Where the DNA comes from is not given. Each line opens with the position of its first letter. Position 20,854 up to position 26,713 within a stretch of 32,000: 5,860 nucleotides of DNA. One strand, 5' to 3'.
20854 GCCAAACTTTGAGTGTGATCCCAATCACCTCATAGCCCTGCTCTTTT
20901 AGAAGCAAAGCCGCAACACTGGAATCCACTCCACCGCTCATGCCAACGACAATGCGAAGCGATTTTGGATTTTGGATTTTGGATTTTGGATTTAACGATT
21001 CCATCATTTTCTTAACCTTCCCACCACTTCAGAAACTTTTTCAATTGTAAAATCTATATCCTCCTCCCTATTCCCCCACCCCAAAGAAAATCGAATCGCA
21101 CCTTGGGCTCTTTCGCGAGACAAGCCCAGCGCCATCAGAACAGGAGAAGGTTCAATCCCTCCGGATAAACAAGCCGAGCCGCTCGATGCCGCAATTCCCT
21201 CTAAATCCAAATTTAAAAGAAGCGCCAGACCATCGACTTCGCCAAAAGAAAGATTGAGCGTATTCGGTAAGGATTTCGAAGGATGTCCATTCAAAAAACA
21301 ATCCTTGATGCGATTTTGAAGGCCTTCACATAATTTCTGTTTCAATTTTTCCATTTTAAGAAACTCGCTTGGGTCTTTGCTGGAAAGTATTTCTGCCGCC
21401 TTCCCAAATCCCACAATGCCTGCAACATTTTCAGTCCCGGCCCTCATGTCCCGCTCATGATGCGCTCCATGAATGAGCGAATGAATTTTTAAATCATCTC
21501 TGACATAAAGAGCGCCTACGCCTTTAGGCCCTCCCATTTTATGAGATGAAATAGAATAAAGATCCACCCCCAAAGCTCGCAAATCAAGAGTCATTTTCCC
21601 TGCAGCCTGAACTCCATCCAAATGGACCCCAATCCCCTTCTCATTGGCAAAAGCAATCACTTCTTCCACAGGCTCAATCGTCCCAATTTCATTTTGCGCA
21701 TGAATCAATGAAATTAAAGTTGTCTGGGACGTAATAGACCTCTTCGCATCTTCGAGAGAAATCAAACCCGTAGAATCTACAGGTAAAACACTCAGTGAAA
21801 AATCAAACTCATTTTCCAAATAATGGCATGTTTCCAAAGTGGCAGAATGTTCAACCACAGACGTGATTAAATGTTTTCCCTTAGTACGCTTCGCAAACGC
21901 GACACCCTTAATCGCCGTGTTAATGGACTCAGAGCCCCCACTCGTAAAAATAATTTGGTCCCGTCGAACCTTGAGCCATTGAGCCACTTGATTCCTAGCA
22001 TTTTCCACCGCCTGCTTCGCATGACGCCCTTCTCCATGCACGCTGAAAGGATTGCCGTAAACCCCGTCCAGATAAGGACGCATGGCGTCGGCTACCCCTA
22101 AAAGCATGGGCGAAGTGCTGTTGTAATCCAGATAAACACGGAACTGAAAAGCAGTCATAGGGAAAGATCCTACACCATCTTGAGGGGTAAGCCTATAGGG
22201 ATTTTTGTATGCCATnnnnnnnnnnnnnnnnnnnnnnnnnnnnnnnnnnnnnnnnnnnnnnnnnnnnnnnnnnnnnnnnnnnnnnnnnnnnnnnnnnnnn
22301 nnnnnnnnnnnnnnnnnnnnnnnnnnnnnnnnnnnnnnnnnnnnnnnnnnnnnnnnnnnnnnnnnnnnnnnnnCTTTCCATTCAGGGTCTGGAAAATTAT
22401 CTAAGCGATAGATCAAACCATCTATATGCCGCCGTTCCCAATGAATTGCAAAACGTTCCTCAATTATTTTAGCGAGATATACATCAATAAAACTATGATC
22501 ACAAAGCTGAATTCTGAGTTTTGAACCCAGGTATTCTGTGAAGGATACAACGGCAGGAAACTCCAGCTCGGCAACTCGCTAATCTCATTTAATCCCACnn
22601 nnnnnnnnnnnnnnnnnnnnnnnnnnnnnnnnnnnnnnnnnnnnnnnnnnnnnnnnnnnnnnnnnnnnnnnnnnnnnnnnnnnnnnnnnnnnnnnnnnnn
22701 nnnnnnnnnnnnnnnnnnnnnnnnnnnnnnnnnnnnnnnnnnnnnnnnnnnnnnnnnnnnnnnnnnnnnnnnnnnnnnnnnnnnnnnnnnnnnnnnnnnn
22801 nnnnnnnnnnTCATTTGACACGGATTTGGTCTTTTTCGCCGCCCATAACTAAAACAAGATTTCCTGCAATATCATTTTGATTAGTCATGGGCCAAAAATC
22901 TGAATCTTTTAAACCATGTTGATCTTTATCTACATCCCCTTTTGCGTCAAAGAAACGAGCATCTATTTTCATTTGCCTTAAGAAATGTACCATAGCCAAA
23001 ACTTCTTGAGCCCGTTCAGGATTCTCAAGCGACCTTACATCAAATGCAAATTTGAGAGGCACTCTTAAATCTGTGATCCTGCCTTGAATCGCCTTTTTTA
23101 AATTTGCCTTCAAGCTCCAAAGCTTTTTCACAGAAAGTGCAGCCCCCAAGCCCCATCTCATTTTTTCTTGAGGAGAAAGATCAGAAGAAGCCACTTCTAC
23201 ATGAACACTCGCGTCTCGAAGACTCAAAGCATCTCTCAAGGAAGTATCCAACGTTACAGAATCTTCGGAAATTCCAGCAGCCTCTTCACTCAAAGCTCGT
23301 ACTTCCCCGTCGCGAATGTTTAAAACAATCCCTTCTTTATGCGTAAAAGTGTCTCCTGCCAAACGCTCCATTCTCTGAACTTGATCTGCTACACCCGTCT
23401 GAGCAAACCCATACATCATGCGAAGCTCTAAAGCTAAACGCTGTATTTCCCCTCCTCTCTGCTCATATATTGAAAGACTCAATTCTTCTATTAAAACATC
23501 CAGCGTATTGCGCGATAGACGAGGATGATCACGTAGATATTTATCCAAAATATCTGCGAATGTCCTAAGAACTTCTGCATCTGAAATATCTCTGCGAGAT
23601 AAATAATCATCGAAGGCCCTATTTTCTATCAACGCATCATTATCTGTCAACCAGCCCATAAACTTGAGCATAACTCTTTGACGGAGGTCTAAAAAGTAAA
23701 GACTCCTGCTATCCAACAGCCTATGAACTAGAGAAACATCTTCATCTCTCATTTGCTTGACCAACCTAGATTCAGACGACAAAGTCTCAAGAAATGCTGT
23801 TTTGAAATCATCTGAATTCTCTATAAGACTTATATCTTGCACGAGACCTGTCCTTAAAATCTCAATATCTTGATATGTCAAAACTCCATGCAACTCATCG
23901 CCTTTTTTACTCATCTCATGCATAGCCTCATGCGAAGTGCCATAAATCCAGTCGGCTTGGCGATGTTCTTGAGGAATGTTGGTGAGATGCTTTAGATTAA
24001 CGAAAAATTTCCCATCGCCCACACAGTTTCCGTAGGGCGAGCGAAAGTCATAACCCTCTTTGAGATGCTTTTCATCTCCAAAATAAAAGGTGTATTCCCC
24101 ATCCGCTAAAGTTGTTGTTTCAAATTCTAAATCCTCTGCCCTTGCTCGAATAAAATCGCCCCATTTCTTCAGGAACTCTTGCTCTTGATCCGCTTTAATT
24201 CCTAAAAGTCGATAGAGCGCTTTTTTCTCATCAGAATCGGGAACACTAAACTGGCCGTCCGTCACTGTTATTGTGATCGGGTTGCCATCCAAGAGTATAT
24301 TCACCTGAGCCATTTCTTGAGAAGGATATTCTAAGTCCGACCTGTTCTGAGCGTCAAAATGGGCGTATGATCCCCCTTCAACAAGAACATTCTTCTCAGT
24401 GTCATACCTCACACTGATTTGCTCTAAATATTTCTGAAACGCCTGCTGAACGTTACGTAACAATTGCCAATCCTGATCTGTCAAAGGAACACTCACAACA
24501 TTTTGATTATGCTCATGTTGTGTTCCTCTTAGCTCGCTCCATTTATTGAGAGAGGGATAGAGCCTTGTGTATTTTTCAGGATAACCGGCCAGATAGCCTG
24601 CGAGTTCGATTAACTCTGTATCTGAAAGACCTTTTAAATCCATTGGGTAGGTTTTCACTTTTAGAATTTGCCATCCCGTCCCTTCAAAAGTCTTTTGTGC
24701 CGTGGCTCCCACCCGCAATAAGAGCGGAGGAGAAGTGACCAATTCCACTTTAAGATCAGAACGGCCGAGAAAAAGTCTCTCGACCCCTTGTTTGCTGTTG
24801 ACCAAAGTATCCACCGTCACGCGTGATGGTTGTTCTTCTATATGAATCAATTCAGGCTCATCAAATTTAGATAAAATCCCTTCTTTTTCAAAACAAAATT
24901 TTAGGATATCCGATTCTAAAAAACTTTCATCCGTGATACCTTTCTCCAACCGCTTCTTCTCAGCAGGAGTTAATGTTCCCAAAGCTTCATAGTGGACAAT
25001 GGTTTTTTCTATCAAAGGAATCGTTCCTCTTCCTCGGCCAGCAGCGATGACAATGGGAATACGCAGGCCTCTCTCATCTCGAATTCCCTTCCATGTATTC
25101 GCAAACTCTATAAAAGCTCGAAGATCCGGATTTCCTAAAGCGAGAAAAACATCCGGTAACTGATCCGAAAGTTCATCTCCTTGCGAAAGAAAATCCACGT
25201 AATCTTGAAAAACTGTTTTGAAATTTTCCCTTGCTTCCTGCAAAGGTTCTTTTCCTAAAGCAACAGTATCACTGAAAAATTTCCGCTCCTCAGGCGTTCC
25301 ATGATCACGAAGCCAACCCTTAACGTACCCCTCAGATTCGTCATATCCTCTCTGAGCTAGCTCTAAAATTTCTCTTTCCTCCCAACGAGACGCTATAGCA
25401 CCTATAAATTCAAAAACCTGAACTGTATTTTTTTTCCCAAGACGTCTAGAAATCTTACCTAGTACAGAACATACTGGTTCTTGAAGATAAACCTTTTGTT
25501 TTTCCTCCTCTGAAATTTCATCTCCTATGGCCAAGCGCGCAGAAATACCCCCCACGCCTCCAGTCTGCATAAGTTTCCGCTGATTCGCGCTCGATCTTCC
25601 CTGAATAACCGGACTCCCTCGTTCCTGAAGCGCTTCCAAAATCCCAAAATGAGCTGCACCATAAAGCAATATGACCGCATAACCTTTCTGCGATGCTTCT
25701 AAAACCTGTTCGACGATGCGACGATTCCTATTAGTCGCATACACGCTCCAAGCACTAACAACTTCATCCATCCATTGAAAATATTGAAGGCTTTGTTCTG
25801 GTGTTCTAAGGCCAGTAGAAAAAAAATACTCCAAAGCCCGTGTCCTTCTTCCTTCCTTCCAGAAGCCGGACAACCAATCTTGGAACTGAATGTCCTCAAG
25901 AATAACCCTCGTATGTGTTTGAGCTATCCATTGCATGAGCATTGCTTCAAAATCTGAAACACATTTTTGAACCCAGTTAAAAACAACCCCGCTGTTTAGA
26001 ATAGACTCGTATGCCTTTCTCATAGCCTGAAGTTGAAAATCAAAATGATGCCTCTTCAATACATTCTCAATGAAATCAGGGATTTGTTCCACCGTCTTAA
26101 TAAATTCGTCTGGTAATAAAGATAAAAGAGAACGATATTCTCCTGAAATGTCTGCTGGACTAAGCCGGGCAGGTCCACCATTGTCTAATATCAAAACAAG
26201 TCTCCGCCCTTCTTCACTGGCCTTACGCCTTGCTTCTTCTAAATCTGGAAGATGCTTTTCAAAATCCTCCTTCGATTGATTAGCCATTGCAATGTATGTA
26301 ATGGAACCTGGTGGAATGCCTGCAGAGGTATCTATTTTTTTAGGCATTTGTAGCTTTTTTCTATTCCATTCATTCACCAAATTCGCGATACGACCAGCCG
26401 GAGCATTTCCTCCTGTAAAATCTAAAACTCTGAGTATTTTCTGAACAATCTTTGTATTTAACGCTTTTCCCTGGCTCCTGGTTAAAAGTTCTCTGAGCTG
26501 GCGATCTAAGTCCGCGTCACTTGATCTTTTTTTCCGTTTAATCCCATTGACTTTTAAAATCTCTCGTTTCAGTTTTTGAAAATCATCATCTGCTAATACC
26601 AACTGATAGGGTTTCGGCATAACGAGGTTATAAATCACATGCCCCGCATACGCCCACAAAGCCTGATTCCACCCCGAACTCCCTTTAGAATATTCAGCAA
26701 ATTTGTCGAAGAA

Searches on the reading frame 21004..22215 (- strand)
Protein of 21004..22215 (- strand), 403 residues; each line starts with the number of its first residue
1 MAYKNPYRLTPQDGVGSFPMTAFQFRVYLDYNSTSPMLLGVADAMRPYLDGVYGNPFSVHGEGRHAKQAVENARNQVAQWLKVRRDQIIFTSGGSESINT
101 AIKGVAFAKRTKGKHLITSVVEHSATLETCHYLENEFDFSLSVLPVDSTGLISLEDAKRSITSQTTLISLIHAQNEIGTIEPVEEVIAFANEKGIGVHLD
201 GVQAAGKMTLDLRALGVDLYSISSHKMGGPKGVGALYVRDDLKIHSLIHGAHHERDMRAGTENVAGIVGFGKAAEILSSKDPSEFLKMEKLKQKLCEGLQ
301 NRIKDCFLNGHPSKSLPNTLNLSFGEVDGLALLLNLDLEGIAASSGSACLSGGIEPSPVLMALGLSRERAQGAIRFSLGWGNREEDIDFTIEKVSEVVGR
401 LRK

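Call 13: search_protein_families(library=pfam, proteins=[window:21004-22215:-], max_evalue=0.001)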
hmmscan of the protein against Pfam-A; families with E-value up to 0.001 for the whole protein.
window:21004-22215:- (403 aa): 2 families
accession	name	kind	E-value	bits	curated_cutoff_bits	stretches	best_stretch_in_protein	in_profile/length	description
PF00266.25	Aminotran_5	-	2.2e-80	270.8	21.5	1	27-388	1-369/371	Aminotransferase class-V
PF01212.27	Beta_elim_lyase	-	3.1e-05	23.9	27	1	122-268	80-236/288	Beta-eliminating lyase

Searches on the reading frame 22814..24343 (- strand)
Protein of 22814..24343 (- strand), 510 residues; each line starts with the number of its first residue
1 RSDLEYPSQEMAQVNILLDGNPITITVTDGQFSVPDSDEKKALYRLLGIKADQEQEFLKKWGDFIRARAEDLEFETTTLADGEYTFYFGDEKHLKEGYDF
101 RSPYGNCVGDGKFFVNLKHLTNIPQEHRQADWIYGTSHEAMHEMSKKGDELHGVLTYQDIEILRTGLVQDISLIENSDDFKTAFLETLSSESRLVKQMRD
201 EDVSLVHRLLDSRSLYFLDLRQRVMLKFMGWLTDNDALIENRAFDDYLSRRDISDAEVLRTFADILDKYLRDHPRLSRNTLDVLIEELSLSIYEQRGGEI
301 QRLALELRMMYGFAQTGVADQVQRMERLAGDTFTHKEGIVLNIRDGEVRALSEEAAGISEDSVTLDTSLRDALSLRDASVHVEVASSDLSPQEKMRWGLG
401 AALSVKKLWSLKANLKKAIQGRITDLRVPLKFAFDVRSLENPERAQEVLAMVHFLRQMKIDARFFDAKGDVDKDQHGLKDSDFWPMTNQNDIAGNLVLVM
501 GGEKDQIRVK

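Call 42: search_protein_families(library=pfam, proteins=[window:22814-24343:-], max_evalue=5)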
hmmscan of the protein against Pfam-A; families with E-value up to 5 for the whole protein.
window:22814-24343:- (510 aa): 1 family
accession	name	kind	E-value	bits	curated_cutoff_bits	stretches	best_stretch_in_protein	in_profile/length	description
PF08808.17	RES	-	0.045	14.2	23.2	1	177-250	38-113/157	RES domain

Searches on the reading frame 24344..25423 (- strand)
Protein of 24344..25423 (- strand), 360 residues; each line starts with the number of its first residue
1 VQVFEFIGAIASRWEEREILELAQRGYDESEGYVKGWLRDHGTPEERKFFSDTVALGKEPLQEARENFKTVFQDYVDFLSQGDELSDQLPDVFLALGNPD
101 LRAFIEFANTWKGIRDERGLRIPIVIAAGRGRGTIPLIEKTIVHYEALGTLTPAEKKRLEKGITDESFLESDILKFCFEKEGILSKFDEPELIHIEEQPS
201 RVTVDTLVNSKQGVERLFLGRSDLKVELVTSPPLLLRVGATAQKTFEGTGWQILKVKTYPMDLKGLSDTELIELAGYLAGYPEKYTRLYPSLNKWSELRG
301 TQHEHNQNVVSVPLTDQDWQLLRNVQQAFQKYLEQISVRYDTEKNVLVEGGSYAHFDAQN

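Call 42: search_protein_families(library=pfam, proteins=[window:24344-25423:-], max_evalue=5)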
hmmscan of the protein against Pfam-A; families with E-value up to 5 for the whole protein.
window:24344-25423:- (360 aa): 1 family
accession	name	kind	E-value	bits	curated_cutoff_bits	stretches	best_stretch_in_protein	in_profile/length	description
PF10742.14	DUF2555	-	0.2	12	25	0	317-326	32-41/55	Protein of unknown function (DUF2555)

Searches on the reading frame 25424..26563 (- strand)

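Call 42: search_protein_families(library=pfam, proteins=[window:25424-26563:-], max_evalue=5)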
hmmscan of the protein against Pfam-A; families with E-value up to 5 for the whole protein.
window:25424-26563:- (380 aa): 1 family
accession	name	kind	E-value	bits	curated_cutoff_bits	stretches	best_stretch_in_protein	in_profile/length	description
PF18950.5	DUF5694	-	0.03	15.1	27.5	1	277-314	133-171/185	Family of unknown function (DUF5694)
